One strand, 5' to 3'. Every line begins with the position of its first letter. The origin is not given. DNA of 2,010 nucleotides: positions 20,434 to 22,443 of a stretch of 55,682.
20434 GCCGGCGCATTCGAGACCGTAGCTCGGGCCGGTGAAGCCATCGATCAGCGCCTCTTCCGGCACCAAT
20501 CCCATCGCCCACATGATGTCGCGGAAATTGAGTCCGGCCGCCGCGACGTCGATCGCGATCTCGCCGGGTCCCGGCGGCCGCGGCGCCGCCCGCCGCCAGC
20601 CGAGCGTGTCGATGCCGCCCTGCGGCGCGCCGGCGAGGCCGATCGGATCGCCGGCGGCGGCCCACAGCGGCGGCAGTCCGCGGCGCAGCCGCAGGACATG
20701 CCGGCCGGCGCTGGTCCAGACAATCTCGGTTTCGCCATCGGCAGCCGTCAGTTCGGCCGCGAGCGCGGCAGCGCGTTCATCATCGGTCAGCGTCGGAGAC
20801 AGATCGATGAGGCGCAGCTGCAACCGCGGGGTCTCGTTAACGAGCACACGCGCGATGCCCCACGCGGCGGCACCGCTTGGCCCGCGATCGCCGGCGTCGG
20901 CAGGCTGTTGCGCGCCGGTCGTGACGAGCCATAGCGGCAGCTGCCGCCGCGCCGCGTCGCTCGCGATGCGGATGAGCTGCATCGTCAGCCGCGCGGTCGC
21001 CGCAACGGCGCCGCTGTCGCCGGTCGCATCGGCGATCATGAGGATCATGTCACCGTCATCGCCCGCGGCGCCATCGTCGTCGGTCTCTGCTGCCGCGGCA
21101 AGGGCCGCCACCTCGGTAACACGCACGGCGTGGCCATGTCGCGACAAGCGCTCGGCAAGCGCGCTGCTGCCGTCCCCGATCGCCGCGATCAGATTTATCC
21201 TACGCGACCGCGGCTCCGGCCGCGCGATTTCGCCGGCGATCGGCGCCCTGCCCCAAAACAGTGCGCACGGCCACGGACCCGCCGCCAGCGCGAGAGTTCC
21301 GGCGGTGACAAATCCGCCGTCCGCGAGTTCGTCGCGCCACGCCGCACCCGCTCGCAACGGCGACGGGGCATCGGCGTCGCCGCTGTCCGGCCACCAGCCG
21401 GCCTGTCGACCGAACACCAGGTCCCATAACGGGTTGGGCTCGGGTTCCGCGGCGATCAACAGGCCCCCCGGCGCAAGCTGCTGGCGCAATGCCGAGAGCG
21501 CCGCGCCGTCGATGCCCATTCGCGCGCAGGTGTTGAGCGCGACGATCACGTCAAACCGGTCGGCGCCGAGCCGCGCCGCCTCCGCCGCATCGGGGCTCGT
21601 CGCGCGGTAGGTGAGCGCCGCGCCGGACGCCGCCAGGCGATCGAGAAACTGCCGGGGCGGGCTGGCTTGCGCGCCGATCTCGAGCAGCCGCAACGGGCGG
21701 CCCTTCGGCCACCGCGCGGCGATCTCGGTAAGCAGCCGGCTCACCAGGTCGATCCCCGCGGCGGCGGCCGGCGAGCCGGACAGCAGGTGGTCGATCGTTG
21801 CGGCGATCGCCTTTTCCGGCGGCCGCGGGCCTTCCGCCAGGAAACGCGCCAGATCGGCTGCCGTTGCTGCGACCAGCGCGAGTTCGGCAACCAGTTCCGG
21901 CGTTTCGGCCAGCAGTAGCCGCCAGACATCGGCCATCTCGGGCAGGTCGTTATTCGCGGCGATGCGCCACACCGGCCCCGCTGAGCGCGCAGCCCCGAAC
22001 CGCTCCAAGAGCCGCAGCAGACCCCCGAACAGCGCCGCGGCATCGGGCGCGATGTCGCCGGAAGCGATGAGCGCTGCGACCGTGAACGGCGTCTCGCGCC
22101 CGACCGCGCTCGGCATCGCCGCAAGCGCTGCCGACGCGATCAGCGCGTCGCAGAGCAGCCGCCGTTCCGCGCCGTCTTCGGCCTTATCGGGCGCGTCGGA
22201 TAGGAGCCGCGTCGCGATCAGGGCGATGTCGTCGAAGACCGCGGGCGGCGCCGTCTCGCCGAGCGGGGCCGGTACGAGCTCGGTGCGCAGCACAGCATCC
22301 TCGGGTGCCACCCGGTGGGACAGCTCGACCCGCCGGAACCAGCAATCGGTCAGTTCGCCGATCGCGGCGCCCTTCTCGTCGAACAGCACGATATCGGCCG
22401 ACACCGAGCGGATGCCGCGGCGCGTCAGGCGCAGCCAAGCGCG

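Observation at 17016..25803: Thioesterase-less, fully reducing FAS/MAS-like PKS coupled to an alpha-oxoamine synthase: a predicted amino-lipid (sphingoid-like) pathway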

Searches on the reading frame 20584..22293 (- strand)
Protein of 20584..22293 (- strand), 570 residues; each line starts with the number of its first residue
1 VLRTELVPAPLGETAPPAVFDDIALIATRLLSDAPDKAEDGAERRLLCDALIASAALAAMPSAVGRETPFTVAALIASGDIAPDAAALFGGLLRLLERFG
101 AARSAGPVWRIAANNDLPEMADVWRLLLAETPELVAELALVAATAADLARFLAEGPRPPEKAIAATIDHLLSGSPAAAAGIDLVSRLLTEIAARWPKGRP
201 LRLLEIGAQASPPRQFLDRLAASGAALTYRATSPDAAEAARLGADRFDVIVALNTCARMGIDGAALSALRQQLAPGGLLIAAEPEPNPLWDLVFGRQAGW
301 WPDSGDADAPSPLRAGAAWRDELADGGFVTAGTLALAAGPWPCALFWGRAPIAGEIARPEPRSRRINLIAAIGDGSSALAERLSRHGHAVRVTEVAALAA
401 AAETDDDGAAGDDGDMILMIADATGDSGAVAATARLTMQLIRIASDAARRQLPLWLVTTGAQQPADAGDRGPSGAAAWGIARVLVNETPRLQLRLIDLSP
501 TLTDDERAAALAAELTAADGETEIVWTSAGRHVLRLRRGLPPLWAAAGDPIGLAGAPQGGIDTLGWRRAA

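Call 52: search_protein_families(library=pfam, proteins=[window:20584-22293:-], max_evalue=0.01)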
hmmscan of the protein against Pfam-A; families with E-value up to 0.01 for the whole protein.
window:20584-22293:- (570 aa): 2 families
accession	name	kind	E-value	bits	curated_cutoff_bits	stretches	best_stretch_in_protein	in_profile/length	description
PF13489.12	Methyltransf_23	-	0.0013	18.9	27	1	186-296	11-131/164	Methyltransferase domain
PF08242.18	Methyltransf_12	-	0.0026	18.9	30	0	233-279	55-98/98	Methyltransferase domain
